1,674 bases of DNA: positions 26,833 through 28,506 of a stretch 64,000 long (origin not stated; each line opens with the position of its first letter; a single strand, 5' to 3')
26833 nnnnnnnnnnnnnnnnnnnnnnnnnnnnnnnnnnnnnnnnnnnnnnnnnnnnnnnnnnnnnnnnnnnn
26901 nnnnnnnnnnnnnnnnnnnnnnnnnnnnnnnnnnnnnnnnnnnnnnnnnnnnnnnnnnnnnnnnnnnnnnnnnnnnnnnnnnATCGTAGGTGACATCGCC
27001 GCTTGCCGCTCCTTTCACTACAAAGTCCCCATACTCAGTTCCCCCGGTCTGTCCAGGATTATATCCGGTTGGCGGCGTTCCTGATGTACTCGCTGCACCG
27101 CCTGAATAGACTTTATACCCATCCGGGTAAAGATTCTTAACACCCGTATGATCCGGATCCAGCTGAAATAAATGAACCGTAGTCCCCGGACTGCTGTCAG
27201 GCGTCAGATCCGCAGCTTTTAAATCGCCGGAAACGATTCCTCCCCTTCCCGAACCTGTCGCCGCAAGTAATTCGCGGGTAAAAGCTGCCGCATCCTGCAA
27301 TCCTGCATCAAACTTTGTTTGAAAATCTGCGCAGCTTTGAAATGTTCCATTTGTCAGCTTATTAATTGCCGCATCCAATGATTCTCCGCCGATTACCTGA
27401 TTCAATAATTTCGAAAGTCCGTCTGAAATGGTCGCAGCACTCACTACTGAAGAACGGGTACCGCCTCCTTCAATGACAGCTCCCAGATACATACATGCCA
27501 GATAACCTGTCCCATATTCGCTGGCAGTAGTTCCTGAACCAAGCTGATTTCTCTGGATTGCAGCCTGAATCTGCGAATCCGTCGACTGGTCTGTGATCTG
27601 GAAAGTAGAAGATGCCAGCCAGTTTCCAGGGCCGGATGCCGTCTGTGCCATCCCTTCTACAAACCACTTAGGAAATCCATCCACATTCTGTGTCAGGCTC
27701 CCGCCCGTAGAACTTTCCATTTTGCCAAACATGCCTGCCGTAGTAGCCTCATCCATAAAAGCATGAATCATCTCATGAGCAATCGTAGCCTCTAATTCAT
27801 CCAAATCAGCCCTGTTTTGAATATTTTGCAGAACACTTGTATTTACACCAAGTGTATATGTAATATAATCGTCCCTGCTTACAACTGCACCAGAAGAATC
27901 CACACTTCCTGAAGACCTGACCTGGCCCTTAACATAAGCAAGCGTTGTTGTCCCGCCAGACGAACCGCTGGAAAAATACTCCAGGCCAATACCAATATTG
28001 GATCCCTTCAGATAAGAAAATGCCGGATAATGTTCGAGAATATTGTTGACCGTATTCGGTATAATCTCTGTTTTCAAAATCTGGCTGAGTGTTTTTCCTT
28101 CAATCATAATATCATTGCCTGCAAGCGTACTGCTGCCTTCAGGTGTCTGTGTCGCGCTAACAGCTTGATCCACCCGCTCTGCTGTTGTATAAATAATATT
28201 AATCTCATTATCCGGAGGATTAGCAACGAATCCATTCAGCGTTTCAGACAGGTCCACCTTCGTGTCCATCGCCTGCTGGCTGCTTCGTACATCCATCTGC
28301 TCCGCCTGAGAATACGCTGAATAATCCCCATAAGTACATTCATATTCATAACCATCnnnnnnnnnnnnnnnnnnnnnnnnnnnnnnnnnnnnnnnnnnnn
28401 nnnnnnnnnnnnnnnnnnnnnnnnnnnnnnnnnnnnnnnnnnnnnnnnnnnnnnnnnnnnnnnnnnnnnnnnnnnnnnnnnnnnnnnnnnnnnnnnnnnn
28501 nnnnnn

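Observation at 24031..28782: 1583-aa flagellin carrying a protease plus a beta-helix module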

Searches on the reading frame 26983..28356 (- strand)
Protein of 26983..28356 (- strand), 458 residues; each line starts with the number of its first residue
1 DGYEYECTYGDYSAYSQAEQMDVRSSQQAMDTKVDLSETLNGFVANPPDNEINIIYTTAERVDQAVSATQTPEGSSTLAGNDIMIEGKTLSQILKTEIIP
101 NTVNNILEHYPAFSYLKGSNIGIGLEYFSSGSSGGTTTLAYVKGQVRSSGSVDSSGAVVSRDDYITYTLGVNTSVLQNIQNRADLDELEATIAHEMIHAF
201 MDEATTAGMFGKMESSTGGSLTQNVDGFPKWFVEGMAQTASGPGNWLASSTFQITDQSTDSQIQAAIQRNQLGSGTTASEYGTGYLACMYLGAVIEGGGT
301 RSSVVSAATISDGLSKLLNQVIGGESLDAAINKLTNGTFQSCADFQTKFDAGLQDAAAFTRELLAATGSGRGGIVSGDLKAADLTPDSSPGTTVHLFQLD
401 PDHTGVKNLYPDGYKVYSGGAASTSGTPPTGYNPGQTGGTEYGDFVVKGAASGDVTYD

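Call 24: find_related_loci(query=A1, collection=genome_contigs, flank=10000)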
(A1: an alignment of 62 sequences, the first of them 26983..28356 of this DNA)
Query A1 (458 aa) in genome_contigs; peptide patterns used: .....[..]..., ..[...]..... (x = any residue, [..] = any of these).
155 stretches matched a pattern; 122 encode a relative of the query (tblastn E <= 1e-3); the best 80 are kept; 80 distinct loci.
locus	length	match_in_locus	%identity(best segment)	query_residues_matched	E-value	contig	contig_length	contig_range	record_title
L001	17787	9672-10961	69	20-458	0e+0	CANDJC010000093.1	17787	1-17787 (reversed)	MAG TPA_asm: uncultured Eubacterium sp. isolate ERR6760055_bin.50_metawrap_v1.3_MAG genome assembly, contig: ERZ12802732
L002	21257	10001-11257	60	39-458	1e-149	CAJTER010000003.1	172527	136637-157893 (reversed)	Clostridia bacterium isolate C62_85_CA_BP genome assembly, contig: MGBC000178.3, whole genome shotgun sequence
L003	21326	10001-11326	58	2-458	3e-147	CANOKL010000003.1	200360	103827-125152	MAG TPA_asm: uncultured Lachnospiraceae bacterium isolate SRR19759413_bin.28_metawrap_v1.3_MAG genome assembly, contig:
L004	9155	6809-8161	49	17-458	1e-119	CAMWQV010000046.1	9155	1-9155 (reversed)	MAG TPA_asm: uncultured Clostridia bacterium isolate SRR14411283_bin.13_metawrap_v1.3_MAG genome assembly, contig: NODE.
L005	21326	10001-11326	58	2-458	2e-156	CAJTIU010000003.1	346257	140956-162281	Lachnospiraceae bacterium isolate C64_1 genome assembly, contig: MGBC000228.3, whole genome shotgun sequence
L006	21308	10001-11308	45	11-449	6e-101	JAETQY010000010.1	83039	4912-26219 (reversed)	MAG: Bacillota bacterium isolate S28_Bin1 scaffold_356_2, whole genome shotgun sequence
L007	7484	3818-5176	43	4-458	2e-89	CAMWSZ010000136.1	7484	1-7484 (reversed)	MAG TPA_asm: uncultured Clostridia bacterium isolate SRR14411324_bin.1_metawrap_v1.3_MAG genome assembly, contig: NODE.1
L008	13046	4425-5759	42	1-445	6e-82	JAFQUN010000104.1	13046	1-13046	MAG: Oscillospiraceae bacterium isolate RGIG2163 Goat_Colon.Co__c2129975, whole genome shotgun sequence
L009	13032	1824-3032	40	1-429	2e-74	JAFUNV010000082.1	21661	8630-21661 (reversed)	MAG: Ruminiclostridium sp. isolate RGIG4664 Roe_deer_Rectum-5__c231691, whole genome shotgun sequence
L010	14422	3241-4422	41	53-453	6e-73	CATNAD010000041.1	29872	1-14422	MAG TPA_asm: uncultured Lachnospiraceae bacterium isolate MGG22677_1680015459 genome assembly, contig: SRR10078216_891,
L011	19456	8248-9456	40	4-434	8e-73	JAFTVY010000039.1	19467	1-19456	MAG: Ruminiclostridium sp. isolate RGIG4199 Roe_deer_Colon-3__c2497, whole genome shotgun sequence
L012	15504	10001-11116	41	39-431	8e-72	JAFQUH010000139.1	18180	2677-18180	MAG: Ruminiclostridium sp. isolate RGIG2157 Goat_Colon.Co__c2133325, whole genome shotgun sequence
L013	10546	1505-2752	38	39-458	4e-70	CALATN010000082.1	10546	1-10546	MAG TPA_asm: uncultured Clostridia bacterium isolate SRR6425805_bin.93_CONCOCT_v1.1_MAG genome assembly, contig: ERZ1767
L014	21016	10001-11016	72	82-458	2e-123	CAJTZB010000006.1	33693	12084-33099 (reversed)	MAG TPA_asm: uncultured Lachnospiraceae bacterium isolate MGBC123224 genome assembly, contig: MGBC123224.6, whole genome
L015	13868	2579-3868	39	26-458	2e-67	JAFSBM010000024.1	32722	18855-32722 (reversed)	MAG: Ruminococcus sp. isolate RGIG2991 Goat_Rectum-3__c73547, whole genome shotgun sequence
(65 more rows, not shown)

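Call 25: predict_structure(alignment_id=A1)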
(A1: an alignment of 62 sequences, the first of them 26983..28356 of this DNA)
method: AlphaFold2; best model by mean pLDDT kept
length: 458 residues; sequences in the alignment: 62
mean_pLDDT: 85.4   pTM: 0.82
mean pLDDT of the five models: 85.4, 85.0, 84.1, 83.4, 83.3
residues with pLDDT >= 90: 318; 70-90: 46; 50-70: 56; < 50: 38
segments of 3 or more residues with pLDDT < 50: 1-35
pLDDT, mean of each block of 10 residues (from residue 1): 31 33 34 48 66 56 79 93 94 97 95 91 94 68 97 95 98 91 93 98 98 93 98 98 85 91 95 94 97 96 94 97 98 98 98 93 95 96 91 92 98 95 96 64 64 60
secondary structure, 60 per line:
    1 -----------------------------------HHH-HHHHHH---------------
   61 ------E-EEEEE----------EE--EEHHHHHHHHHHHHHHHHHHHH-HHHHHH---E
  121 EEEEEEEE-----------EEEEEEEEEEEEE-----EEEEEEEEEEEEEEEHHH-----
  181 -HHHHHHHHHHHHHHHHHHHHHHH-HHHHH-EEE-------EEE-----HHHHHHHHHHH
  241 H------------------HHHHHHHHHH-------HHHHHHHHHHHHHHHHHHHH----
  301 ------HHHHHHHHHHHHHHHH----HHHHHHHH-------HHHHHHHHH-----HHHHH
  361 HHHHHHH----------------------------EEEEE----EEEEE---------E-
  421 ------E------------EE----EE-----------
elements in order: H40-45 E69-73 H90-109 H111-116 E120-128 E140-152 E158-172 H182-204 H206-210 E212-214 E222-224 H230-241 H260-269 H277-296 H307-322 H327-334 H342-350 H356-367 E396-400 E405-409

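Call 30: fold_search(model_id=the predicted structure, library=pdb)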
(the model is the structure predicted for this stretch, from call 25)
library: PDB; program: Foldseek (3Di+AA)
matches with E <= 10: 53; with E <= 0.001: 0
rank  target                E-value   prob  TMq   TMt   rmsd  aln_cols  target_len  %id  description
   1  1yts                  4.7e-01  0.03  0.07  0.10  19.0       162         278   14  A LIGAND-INDUCED CONFORMATIONAL CHANGE IN THE YERSINIA PROTEIN TYROSINE PHOSPHATASE (released 1995-07-10)
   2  1ypt_B                6.5e-01  0.03  0.07  0.10  18.1       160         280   12  CRYSTAL STRUCTURE OF YERSINIA PROTEIN TYROSINE PHOSPHATASE AT 2.5 ANGSTROMS AND THE COMPLEX WITH TUNGSTATE (released 1994-12-20)
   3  6dt6                  1.3e+00  0.02  0.07  0.10  17.6       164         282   13  Crystal Structure of the YopH PTP1B Chimera 3 PTPase bound to vanadate (released 2018-08-29)
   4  6w1k_A                1.6e+00  0.02  0.10  0.13  18.5       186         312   12  Crystal structure of the hydroxyglutarate synthase in complex with 2-oxoadipate from Oryza sativa (released 2020-06-24)
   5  6w1k_C                1.7e+00  0.02  0.08  0.12  17.8       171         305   12  Crystal structure of the hydroxyglutarate synthase in complex with 2-oxoadipate from Oryza sativa (released 2020-06-24)
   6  3hq2_B                2.0e+00  0.03  0.13  0.13  18.8       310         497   12  BsuCP Crystal Structure (released 2009-06-30)
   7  5af1_A                2.1e+00  0.01  0.09  0.09  18.0       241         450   10  Crystal structure of Candida albicans Mep2 (released 2016-01-27)
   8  6dbj_A                2.1e+00  0.01  0.09  0.08  19.1       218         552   14  Cryo-EM structure of RAG in complex with 12-RSS and 23-RSS nicked DNA intermediates (released 2018-08-01)
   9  2nuu_A                2.3e+00  0.01  0.09  0.09  15.5       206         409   11  Regulating the Escherichia coli ammonia channel: the crystal structure of the AmtB-GlnK complex (released 2006-11-21)
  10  1pd1_A                2.3e+00  0.01  0.08  0.06  16.8       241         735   10  Crystal structure of the COPII coat subunit, Sec24, complexed with a peptide containing the DxE cargo sorting signal o (released 2003-08-19)
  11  6vw4_A                2.4e+00  0.02  0.06  0.15  13.4        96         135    9  2.35 Angstrom structure of Caci_6494 from Catenulispora Acidiphila in complex with S-DNPA (released 2020-06-17)
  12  6w1k_B                2.4e+00  0.01  0.08  0.11  18.3       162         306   10  Crystal structure of the hydroxyglutarate synthase in complex with 2-oxoadipate from Oryza sativa (released 2020-06-24)
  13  4wwx_E                2.4e+00  0.01  0.10  0.09  19.3       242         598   14  Crystal structure of the core RAG1/2 recombinase (released 2015-02-25)
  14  6pqx_A                2.4e+00  0.01  0.09  0.09  22.0       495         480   11  Cryo-EM structure of HzTransib/nicked TIR substrate DNA hairpin forming complex (HFC) (released 2019-10-09)
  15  2nuu_D                2.6e+00  0.02  0.08  0.09  14.3       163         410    9  Regulating the Escherichia coli ammonia channel: the crystal structure of the AmtB-GlnK complex (released 2006-11-21)
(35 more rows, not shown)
